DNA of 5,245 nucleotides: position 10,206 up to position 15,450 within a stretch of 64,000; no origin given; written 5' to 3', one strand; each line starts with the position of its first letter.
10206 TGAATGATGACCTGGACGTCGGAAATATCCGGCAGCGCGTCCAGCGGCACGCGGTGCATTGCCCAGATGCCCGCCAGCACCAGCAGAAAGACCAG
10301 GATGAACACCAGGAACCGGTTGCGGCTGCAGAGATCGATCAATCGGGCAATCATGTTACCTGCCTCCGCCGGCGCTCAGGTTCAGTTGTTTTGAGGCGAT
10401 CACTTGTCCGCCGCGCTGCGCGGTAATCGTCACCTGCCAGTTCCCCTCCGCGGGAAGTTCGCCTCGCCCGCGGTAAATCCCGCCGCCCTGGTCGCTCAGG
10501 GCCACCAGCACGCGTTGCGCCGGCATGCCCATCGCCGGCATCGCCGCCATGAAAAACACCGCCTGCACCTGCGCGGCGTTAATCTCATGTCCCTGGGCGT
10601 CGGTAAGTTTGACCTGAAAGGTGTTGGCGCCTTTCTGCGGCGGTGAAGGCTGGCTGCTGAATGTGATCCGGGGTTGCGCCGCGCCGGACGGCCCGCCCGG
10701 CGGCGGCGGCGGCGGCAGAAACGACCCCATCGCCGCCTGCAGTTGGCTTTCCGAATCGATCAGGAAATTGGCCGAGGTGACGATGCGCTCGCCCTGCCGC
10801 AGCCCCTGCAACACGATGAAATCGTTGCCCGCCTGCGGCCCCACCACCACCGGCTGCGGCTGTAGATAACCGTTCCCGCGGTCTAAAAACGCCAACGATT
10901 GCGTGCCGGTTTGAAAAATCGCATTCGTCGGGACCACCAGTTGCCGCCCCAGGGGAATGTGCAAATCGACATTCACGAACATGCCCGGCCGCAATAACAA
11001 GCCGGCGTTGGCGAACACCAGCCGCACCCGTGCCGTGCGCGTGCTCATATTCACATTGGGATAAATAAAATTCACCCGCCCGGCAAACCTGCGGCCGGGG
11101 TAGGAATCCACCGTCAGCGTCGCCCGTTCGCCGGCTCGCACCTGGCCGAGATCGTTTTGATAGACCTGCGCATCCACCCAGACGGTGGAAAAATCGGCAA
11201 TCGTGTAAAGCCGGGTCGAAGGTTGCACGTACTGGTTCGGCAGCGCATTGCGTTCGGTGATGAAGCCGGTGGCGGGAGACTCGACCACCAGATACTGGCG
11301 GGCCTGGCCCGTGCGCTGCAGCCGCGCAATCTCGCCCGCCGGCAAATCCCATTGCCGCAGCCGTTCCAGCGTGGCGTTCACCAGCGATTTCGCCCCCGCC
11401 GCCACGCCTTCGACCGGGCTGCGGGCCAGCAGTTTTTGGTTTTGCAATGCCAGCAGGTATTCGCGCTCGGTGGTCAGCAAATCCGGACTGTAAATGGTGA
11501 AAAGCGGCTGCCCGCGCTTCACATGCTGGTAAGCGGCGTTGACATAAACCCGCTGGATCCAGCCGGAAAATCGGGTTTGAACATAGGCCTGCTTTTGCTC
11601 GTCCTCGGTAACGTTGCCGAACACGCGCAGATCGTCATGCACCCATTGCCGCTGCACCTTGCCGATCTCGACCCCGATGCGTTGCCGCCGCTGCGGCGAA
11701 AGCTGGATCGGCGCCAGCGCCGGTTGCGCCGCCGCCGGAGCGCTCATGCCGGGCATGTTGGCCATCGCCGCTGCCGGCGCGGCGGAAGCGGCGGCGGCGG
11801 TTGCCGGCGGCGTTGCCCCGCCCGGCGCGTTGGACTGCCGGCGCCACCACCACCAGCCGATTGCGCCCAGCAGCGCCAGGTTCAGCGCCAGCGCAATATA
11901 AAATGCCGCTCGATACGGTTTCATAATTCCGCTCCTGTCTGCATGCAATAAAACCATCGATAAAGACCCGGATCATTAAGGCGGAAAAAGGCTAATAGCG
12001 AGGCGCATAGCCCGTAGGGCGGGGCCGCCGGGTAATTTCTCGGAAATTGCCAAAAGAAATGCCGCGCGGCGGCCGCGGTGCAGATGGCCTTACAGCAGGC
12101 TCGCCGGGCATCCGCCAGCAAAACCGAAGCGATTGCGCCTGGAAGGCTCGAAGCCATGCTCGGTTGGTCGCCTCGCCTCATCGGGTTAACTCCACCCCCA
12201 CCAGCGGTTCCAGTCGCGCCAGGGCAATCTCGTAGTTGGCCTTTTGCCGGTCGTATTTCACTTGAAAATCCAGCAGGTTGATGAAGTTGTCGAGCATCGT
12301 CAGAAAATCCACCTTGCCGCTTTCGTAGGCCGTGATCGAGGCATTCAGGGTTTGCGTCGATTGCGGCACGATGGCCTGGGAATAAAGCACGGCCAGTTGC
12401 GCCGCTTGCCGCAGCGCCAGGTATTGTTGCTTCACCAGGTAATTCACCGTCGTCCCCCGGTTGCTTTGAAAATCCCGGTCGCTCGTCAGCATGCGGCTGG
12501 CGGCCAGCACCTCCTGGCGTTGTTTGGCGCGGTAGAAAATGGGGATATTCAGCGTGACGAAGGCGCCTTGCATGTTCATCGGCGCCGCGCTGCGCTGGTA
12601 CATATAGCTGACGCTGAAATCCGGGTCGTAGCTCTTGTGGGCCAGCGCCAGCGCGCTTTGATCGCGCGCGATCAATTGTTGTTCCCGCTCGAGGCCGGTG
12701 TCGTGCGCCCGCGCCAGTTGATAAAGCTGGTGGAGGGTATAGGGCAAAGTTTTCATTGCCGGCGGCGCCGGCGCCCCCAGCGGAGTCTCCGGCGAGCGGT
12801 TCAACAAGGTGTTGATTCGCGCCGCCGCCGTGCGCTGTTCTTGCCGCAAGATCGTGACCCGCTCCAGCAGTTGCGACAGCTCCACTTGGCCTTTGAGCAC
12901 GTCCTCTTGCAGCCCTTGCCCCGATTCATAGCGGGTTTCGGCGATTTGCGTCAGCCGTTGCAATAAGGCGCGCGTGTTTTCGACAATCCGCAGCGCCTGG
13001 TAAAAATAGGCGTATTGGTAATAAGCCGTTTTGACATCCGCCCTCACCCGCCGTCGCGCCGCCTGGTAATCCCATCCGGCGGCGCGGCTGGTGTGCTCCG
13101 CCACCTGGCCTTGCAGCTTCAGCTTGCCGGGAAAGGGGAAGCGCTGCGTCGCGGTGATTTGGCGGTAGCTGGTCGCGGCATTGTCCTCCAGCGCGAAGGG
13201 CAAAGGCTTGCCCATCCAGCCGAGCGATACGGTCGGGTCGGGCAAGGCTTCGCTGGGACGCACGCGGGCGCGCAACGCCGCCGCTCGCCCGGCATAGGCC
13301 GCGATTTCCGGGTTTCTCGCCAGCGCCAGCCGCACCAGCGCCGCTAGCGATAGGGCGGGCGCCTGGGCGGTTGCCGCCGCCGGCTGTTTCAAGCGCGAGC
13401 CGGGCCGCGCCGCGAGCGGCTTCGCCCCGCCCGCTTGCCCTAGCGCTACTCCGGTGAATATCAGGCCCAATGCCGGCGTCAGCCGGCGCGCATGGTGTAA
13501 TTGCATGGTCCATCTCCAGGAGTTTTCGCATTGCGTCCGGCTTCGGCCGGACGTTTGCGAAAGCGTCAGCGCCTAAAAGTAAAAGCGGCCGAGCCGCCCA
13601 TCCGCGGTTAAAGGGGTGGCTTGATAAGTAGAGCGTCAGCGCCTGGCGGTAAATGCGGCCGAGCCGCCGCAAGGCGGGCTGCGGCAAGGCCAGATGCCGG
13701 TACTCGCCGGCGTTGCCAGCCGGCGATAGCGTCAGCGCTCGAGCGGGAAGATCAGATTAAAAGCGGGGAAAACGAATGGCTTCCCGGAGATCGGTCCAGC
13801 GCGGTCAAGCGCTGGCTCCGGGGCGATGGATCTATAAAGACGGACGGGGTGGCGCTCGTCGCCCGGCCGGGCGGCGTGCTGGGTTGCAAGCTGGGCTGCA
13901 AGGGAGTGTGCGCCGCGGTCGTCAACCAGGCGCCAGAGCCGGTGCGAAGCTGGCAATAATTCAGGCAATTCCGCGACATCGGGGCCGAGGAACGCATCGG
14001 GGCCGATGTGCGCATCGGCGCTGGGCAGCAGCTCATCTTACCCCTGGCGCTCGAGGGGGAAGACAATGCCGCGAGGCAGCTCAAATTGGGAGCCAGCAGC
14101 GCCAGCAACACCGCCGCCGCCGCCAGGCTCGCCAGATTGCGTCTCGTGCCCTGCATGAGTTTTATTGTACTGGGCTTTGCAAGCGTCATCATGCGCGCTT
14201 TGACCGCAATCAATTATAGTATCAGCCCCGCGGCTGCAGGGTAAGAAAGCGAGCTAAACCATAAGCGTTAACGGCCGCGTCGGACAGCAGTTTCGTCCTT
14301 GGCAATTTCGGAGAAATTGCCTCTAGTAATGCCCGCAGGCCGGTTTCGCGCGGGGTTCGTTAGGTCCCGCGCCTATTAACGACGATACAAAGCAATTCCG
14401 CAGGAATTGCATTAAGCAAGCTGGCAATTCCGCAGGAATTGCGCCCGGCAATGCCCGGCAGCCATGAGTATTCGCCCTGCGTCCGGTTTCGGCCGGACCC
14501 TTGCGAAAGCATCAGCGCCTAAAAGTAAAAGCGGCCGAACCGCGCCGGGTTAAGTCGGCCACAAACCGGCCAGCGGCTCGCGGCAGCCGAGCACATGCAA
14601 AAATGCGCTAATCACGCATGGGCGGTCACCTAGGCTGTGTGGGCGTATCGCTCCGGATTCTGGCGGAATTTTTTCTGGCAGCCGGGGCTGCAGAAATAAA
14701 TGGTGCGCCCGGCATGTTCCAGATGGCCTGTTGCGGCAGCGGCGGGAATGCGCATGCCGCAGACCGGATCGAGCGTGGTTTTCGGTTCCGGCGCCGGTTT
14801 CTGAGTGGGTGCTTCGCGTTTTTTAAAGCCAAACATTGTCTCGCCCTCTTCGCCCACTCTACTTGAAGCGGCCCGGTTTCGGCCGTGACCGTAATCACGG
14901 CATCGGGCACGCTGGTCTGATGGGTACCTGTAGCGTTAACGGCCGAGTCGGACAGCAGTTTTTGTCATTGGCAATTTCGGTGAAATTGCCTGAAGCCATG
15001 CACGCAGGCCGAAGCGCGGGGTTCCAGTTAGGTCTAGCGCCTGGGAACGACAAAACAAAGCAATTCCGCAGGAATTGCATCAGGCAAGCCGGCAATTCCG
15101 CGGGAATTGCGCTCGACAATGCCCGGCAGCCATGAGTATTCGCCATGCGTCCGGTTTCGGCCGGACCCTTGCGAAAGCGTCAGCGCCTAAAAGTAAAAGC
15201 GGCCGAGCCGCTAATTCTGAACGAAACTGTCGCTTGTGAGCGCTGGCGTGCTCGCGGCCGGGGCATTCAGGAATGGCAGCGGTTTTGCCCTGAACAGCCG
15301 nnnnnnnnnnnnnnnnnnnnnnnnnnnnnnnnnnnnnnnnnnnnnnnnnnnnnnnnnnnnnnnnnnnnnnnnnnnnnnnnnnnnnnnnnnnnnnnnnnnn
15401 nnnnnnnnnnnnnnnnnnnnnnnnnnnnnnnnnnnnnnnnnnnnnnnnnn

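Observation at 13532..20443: Five exactly 66-bp, same-orientation structured repeats punctuating a gene block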

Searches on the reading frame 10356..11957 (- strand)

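Call 6: search_protein_families(library=pfam, proteins=[window:10356-11957:-], max_evalue=0.01)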
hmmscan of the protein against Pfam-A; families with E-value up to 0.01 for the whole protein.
window:10356-11957:- (533 aa): 5 families
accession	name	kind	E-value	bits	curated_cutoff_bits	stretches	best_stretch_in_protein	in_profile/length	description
PF16576.10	HlyD_D23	-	3.8e-76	255.5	30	1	107-328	3-214/214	Barrel-sandwich domain of CusB or HlyD membrane-fusion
PF13437.12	HlyD_3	-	2e-21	77.2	22.2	1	225-325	2-106/106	HlyD family secretion protein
PF13115.11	YtkA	-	5.7e-14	53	25.9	1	432-511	10-84/85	YtkA-like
PF05751.16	FixH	-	5.5e-05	23.6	23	1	445-520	73-143/150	FixH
PF17936.7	Big_6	-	0.0038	17.9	27.6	0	426-466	41-81/83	Bacterial Ig domain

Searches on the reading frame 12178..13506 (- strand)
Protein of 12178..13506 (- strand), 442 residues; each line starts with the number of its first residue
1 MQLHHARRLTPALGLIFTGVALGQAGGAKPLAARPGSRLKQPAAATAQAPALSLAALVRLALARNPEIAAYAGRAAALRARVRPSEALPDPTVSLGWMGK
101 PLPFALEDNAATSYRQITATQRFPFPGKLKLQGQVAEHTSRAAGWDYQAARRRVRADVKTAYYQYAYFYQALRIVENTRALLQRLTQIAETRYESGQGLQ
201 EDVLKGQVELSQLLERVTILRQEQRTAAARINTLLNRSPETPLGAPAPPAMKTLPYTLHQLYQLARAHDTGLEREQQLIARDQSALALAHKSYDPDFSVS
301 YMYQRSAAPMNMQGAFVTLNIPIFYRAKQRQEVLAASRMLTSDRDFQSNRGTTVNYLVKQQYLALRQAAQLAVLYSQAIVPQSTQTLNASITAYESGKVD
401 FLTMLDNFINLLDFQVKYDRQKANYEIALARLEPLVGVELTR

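Call 6: search_protein_families(library=pfam, proteins=[window:12178-13506:-], max_evalue=0.01)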
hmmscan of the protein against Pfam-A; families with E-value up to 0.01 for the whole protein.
window:12178-13506:- (442 aa): 1 family
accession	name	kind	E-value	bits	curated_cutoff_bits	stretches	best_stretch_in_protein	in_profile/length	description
PF02321.23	OEP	-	4e-35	121.8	22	2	54-236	1-187/187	Outer membrane efflux protein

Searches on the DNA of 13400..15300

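Call 20: search_rna_families(source=window, start=13400, end=15300, threshold=evalue, max_evalue=10)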
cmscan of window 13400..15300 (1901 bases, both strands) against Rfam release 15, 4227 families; matches with E-value up to 10: 7.
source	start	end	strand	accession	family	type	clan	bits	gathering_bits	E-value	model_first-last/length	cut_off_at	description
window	15049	15081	+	RF01376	CRISPR-DR63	Gene; CRISPR;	CL00015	20.4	37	4.8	1-37/37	no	CRISPR RNA direct repeat element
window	14679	14709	-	RF03139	S4-Bacteroidia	Cis-reg; leader;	CL00119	17.6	34.7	1.3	1-34/34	no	S4-Bacteroidia ribosomal protein leader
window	14676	14728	+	RF00417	SNORA56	Gene; snRNA; snoRNA; HACA-box;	CL00039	15.6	80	6.3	1-129/129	no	Small nucleolar RNA SNORA56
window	14665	14774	+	RF02486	GlsR23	Gene; snRNA; snoRNA; HACA-box;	-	14.5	100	7.9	1-151/151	no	Small nucleolar RNA GlsR23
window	13511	13686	+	RF01674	P27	Gene; sRNA;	-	12.7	50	9.6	1-192/192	no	Pseudomonas sRNA P27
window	14762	14793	+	RF02735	Sernc350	Gene; antisense;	-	11.5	50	5.5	445-476/513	no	Saccharopolyspora sRNA 350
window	14800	14893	+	RF02664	IRES_cyp24a1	Cis-reg; IRES;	-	9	191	9.8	1-404/404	no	Cyp24a1 internal ribosome entry site (IRES)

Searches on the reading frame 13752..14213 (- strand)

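Call 6: search_protein_families(library=pfam, proteins=[window:13752-14213:-], max_evalue=0.01)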
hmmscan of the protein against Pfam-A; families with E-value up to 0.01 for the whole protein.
window:13752-14213:- (153 aa): 0 families

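Call 96: search_protein_families(library=pfam, proteins=[window:13752-14165:-], max_evalue=1)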
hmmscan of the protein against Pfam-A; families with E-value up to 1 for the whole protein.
window:13752-14165:- (137 aa): 1 family
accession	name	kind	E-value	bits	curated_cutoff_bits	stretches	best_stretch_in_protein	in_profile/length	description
PF11162.13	DUF2946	-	0.0077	17.4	23.7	1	12-109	1-104/117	Protein of unknown function (DUF2946)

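Call 98: search_protein_families(library=ncbifam, proteins=[window:13752-14165:-], max_evalue=0.01)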
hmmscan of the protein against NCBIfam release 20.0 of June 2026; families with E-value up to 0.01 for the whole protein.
window:13752-14165:- (137 aa): 0 families

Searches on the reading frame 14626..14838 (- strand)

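Call 96: search_protein_families(library=pfam, proteins=[window:14626-14838:-], max_evalue=1)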
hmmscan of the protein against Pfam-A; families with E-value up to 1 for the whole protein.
window:14626-14838:- (70 aa): 0 families

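Call 98: search_protein_families(library=ncbifam, proteins=[window:14626-14838:-], max_evalue=0.01)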
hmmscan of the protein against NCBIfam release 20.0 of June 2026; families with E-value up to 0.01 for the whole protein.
window:14626-14838:- (70 aa): 0 families

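Call 99: search_protein_families(library=pfam, proteins=[window:14630-14836:-], max_evalue=0.01)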
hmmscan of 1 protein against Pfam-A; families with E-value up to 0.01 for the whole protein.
window:14630-14836:- (68 aa): 1 family
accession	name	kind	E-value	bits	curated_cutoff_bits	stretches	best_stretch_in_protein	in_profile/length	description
PF04945.19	YHS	-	1.6e-13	50.8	30.3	1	23-67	3-46/47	YHS domain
